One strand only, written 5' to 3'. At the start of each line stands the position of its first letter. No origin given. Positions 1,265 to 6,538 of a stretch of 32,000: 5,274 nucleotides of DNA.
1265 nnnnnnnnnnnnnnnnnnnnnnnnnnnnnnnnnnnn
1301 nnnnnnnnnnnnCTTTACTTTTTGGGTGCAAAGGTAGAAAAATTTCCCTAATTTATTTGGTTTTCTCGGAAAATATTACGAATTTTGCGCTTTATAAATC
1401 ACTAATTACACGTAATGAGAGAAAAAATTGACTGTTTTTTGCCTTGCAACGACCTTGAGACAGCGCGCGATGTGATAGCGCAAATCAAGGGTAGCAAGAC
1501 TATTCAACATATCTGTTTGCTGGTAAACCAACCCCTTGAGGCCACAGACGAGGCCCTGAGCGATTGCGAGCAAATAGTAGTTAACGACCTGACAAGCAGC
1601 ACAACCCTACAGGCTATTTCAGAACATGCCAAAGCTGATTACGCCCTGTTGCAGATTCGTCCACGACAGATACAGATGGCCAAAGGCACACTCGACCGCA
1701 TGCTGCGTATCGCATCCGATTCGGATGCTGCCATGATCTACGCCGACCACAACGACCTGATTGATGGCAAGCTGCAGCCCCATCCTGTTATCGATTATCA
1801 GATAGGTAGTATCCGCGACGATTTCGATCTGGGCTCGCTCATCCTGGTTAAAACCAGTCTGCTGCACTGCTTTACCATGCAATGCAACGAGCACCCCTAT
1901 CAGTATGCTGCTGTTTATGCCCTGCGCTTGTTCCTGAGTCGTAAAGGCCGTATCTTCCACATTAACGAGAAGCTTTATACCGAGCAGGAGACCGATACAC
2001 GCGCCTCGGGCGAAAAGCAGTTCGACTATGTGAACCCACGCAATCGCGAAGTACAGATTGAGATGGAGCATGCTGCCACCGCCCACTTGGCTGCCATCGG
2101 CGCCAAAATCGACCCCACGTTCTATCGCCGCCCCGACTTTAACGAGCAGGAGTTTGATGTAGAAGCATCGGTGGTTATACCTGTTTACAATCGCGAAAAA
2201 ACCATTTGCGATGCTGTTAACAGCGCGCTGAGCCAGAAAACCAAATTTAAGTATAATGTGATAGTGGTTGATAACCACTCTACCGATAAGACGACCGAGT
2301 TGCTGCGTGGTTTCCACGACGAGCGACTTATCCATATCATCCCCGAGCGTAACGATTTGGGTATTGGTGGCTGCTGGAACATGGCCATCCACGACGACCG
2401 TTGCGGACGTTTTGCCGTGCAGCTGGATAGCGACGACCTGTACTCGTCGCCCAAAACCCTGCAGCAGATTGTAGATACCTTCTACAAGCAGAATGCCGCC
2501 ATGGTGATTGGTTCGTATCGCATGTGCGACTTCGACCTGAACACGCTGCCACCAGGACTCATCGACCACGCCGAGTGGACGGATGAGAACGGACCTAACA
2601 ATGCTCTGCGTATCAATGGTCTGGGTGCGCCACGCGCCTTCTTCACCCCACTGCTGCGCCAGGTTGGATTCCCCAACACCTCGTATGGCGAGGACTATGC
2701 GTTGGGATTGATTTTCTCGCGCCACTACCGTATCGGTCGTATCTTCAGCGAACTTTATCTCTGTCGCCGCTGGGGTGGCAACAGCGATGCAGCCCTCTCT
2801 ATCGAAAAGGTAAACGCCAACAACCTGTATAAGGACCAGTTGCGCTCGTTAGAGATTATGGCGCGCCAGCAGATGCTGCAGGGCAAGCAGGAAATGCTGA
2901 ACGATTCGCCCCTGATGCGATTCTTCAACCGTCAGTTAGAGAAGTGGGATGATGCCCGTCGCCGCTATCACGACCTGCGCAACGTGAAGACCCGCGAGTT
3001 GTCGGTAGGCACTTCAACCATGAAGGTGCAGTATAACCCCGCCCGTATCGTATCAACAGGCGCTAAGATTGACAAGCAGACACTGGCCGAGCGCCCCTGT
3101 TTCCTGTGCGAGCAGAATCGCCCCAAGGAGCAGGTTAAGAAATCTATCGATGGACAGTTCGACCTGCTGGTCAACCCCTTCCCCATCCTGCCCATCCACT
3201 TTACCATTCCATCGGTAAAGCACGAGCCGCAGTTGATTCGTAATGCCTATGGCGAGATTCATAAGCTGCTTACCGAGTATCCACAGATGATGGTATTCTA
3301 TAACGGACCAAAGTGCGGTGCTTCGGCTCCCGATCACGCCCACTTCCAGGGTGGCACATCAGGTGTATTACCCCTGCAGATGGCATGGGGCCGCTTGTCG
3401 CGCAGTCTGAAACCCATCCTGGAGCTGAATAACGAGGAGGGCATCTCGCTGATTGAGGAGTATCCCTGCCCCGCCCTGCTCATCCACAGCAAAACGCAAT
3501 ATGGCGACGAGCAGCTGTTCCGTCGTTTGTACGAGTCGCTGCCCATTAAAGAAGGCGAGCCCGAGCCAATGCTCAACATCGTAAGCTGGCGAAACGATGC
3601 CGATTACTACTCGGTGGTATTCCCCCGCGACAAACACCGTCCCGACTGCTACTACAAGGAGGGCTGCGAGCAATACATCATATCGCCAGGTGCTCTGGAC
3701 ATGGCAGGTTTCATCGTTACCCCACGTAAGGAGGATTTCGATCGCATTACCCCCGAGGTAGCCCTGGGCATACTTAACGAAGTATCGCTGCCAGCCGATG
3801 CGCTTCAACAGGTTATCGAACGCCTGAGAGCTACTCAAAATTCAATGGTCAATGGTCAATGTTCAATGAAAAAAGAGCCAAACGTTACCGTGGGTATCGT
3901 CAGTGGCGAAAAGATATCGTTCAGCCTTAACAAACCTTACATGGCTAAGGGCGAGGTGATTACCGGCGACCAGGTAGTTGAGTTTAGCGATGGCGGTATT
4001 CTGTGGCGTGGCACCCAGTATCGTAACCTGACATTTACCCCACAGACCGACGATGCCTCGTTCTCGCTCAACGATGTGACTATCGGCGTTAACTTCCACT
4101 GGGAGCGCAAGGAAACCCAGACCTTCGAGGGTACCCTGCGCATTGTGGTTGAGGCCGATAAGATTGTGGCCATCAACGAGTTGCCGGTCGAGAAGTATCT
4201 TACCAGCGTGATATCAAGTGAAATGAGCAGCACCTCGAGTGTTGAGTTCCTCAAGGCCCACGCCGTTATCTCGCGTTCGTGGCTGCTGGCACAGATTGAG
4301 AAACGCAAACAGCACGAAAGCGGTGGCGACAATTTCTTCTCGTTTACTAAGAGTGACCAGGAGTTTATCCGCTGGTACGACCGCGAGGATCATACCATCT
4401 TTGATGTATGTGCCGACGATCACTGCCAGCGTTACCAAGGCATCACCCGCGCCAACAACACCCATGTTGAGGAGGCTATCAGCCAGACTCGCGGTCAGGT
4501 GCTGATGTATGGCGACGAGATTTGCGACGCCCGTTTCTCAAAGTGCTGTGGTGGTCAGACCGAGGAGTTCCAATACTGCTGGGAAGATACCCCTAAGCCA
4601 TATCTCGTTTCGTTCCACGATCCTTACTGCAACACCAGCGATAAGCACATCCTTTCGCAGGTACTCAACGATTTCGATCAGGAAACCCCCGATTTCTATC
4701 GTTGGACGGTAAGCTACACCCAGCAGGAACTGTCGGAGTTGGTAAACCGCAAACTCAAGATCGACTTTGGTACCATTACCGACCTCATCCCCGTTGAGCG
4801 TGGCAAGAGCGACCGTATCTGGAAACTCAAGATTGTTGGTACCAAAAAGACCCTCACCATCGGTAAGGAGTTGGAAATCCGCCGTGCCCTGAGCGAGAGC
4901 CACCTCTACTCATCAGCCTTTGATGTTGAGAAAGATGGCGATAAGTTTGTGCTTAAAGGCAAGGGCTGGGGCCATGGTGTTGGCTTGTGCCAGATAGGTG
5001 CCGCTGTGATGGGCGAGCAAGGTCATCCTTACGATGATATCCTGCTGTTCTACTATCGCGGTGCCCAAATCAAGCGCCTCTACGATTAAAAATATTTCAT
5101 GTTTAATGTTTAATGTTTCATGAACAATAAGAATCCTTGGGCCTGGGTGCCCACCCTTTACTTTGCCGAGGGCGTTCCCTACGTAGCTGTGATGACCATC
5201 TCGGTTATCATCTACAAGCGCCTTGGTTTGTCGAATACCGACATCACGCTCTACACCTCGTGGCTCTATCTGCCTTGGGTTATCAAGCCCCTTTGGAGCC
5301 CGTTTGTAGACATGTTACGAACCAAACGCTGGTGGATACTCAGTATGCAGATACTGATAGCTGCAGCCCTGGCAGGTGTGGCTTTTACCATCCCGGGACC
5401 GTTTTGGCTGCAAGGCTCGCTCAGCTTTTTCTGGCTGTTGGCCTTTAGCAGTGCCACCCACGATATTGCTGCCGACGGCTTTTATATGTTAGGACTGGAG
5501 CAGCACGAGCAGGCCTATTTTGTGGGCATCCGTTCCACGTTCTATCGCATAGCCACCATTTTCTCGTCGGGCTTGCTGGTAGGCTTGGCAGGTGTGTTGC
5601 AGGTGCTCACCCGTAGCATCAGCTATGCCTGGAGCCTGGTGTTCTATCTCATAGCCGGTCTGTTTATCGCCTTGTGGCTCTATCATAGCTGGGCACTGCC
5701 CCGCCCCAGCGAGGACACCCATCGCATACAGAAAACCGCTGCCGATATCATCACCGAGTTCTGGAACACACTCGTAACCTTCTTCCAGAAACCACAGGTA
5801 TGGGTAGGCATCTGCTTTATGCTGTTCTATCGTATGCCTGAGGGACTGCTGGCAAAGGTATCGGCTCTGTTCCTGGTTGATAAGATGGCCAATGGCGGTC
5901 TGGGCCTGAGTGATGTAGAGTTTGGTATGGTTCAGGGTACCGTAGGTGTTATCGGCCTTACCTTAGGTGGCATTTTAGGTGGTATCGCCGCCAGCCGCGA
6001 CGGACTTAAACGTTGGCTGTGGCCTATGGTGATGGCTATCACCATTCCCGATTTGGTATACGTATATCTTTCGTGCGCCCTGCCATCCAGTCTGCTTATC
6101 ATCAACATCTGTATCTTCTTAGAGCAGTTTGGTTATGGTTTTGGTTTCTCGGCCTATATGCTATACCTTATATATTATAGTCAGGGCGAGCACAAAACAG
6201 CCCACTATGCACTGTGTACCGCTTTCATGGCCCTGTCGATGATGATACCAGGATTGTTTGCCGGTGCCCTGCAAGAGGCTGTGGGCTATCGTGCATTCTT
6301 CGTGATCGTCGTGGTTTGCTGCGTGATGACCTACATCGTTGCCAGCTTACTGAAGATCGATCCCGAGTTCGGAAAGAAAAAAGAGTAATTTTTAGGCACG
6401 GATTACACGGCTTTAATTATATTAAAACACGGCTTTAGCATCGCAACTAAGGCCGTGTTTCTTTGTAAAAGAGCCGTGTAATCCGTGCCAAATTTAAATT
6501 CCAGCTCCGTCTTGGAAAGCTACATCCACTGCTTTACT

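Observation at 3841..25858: Family of 7-bp-periodic ATG-bearing micro-arrays at seven loci, always at gene or domain boundaries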

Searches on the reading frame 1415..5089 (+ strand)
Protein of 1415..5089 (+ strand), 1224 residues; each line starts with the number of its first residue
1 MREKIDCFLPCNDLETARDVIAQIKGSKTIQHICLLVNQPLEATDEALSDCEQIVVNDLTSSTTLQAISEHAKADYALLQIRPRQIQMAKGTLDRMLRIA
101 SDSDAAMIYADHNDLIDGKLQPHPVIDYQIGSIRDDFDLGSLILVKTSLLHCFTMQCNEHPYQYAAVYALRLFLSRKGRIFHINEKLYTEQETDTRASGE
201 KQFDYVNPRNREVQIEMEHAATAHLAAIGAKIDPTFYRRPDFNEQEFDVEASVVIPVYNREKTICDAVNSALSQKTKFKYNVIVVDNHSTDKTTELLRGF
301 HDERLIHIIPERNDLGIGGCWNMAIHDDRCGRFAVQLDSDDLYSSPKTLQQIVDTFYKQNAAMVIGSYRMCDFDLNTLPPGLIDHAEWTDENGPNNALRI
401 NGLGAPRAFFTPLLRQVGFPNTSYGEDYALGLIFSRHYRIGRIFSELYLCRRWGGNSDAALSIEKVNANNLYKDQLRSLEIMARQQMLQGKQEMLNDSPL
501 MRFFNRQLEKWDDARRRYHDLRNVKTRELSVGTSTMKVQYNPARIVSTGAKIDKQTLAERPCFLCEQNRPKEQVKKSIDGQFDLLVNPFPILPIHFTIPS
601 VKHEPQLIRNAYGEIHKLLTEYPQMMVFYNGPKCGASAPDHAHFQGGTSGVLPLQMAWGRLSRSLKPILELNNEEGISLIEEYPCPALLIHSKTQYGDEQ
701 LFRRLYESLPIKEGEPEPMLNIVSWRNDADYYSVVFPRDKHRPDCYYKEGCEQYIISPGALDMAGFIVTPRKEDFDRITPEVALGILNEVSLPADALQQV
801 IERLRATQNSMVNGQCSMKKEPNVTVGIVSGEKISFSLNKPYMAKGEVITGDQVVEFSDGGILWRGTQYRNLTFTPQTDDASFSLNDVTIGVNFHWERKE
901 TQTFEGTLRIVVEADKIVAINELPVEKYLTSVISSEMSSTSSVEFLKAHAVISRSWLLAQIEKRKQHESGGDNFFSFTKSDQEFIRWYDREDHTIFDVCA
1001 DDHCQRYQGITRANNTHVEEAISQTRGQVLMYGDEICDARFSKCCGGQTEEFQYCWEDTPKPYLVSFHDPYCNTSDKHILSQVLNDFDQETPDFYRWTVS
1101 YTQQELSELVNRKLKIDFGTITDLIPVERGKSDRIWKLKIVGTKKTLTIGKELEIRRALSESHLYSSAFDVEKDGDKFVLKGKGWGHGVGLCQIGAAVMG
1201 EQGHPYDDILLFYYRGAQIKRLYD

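Call 11: search_protein_families(library=pfam, proteins=[window:1415-5089:+])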
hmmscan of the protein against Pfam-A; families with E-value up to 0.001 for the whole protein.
window:1415-5089:+ (1224 aa): 4 families
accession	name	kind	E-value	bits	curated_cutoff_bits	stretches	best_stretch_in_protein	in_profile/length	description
PF16269.10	DUF4922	-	1.5e-67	226.5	23.6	1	503-647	1-145/146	Domain of unknown function (DUF4922)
PF08486.15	SpoIID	-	7.4e-25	87.9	23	1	915-1032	3-97/97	Stage II sporulation protein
PF00535.33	Glycos_transf_2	-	4.6e-22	79.2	23.3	1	252-381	1-128/168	Glycosyl transferase family 2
PF10111.15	Glyco_tranf_2_2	-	5.8e-06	26.4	27.3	1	252-347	1-98/276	Glycosyltransferase like family 2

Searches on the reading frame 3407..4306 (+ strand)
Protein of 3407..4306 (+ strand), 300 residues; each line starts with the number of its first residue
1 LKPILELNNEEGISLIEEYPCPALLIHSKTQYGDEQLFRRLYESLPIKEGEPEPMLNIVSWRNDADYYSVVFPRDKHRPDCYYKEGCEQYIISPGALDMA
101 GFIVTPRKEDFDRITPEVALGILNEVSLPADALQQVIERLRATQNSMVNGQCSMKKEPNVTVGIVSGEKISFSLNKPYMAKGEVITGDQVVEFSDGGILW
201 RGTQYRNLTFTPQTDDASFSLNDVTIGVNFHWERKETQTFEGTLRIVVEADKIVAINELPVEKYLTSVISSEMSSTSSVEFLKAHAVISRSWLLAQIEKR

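Call 35: find_homologous_proteins(query=window:3407-4306:+, max_evalue=1e-10)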
Query window:3407-4306:+ (300 aa): 7614 proteins with E <= 1e-10 among 8000 candidates; the best 120 are listed.
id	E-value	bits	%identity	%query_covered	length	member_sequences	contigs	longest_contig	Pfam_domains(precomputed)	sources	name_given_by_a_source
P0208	4.5e-123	428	73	90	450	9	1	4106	PF16269.11,PF26216.1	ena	-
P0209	2.9e-121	422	77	82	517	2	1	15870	PF08486.16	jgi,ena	-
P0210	4.3e-120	418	74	85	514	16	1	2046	PF08486.16,PF26216.1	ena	-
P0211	1.6e-118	413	73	85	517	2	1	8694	PF08486.16,PF26216.1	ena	-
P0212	1.7e-117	410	94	67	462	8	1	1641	PF08486.16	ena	-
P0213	1.9e-117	410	73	85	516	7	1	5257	PF08486.16,PF26216.1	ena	-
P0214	4.8e-117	408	75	82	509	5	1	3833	PF08486.16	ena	-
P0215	2.6e-112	393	74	82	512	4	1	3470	PF08486.16,PF26216.1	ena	-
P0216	2.5e-111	390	86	67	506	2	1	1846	PF16269.11,PF26216.1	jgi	-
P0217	7.6e-110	385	61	100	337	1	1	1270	PF08486.16,PF26216.1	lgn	-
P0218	6.0e-108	379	88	67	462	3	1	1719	PF08486.16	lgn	-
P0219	6.0e-104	365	59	93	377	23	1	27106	PF16269.11,PF26216.1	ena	-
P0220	8.1e-103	362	58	100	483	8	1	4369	PF08486.16,PF16269.11,PF26216.1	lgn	-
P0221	4.7e-102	359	67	82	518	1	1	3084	PF08486.16,PF26216.1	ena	-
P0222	8.0e-101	355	63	88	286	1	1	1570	PF08486.16,PF26216.1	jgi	jgi:hypothetical protein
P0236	2.5e-91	324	75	67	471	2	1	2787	PF08486.16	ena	-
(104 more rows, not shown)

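Call 37: find_encoding_contigs(protein=P0236, flank=3000, max_places=1)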
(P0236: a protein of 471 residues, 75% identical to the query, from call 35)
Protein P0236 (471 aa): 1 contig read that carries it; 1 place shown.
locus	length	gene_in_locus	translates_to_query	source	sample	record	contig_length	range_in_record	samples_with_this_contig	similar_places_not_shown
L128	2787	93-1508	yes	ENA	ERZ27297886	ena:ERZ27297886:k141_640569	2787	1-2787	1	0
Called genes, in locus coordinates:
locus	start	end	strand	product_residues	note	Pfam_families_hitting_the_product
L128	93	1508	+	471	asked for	PF08486:SpoIID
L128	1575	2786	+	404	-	?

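Call 38: find_encoding_contigs(protein=P0218, flank=3000, max_places=1)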
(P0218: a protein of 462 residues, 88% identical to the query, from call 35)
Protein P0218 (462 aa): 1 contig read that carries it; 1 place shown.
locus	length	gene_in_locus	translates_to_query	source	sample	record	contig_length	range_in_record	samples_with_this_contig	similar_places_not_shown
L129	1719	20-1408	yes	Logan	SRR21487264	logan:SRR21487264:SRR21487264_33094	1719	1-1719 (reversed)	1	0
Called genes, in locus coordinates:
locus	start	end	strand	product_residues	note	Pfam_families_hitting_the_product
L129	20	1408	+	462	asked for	PF08486:SpoIID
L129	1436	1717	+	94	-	?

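Call 39: find_encoding_contigs(protein=P0209, flank=8000, max_places=1)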
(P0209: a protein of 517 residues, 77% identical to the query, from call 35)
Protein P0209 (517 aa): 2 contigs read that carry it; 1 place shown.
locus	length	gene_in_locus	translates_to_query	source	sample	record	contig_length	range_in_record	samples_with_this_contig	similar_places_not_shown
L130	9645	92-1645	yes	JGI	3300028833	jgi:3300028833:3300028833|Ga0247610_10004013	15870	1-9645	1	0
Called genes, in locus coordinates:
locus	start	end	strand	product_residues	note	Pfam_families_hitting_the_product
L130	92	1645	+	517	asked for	PF08486:SpoIID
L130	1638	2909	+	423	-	PF07690:MFS_1, PF03092:BT1, PF07690:MFS_1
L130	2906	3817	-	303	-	PF00132:Hexapep (weak)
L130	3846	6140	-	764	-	PF12437:GSIII_N, PF00120:Gln-synt_C, PF18318:Gln-synt_C-ter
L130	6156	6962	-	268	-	-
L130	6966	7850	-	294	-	PF00795:CN_hydrolase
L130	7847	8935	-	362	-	PF04371:PAD_porph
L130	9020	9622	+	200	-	PF00005:ABC_tran, PF13191:AAA_16 (weak), PF13401:AAA_22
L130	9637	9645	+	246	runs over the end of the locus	PF03649:UPF0014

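Call 40: find_encoding_contigs(protein=P0210, flank=3000, max_places=1)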
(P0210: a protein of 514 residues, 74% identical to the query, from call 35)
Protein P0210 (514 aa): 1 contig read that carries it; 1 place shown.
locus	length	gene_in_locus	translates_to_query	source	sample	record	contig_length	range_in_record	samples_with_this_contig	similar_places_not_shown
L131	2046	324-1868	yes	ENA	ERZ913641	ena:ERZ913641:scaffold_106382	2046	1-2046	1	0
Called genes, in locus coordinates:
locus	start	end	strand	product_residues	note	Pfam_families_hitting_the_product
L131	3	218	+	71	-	?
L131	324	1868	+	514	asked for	PF26216:GDPGP1_C, PF08486:SpoIID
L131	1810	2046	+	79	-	?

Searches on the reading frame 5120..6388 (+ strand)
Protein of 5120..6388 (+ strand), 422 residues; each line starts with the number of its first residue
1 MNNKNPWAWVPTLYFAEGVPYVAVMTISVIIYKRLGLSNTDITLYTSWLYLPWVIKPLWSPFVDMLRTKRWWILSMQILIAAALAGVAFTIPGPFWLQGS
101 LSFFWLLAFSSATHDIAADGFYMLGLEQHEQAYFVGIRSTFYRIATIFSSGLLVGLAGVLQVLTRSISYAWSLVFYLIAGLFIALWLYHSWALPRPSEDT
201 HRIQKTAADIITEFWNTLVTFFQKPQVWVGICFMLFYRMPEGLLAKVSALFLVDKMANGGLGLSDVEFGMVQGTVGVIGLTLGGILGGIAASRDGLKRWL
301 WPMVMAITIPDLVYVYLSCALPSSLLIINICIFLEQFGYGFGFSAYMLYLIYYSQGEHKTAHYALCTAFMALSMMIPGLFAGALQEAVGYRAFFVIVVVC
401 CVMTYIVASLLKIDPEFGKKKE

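Call 11: search_protein_families(library=pfam, proteins=[window:5120-6388:+])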
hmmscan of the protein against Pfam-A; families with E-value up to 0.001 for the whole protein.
window:5120-6388:+ (422 aa): 2 families
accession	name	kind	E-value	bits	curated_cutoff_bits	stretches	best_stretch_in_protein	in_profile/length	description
PF07690.21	MFS_1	-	3.4e-15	56.2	33.4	2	259-420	25-180/347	Major Facilitator Superfamily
PF03092.22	BT1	-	1.1e-06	28.1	22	1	24-278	9-266/432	BT1 family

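Call 46: find_related_loci(query=window:5120-6388:+, collection=metagenome_contigs, flank=5500)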
Query window:5120-6388:+ (422 aa) in metagenome_contigs; peptide patterns used: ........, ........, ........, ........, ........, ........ (x = any residue, [..] = any of these).
600 stretches matched a pattern (row limit reached: there are more); 585 encode a relative of the query (tblastn E <= 1e-3); the best 80 are kept; 80 distinct loci.
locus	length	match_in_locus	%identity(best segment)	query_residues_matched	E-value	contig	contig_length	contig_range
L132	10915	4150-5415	98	1-422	0e+0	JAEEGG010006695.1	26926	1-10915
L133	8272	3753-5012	98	2-421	0e+0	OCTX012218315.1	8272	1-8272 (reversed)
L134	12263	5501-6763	95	1-421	0e+0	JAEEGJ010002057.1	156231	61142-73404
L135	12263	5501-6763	95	1-421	0e+0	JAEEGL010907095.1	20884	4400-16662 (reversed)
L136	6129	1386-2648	95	1-421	0e+0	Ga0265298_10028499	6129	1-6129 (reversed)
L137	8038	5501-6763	94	1-421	0e+0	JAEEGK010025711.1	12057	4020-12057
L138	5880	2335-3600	94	1-422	0e+0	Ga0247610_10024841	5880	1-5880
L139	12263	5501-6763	94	2-422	0e+0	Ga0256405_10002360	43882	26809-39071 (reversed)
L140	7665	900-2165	91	1-422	0e+0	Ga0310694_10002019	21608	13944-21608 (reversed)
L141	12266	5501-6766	91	1-422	0e+0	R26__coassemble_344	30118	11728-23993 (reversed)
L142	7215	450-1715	86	1-422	0e+0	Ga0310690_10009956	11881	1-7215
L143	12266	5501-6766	90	1-422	0e+0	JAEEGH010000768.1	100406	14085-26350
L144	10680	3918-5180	87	1-421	0e+0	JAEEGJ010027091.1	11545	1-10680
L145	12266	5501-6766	86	1-422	0e+0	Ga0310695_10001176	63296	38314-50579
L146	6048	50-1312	86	1-421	0e+0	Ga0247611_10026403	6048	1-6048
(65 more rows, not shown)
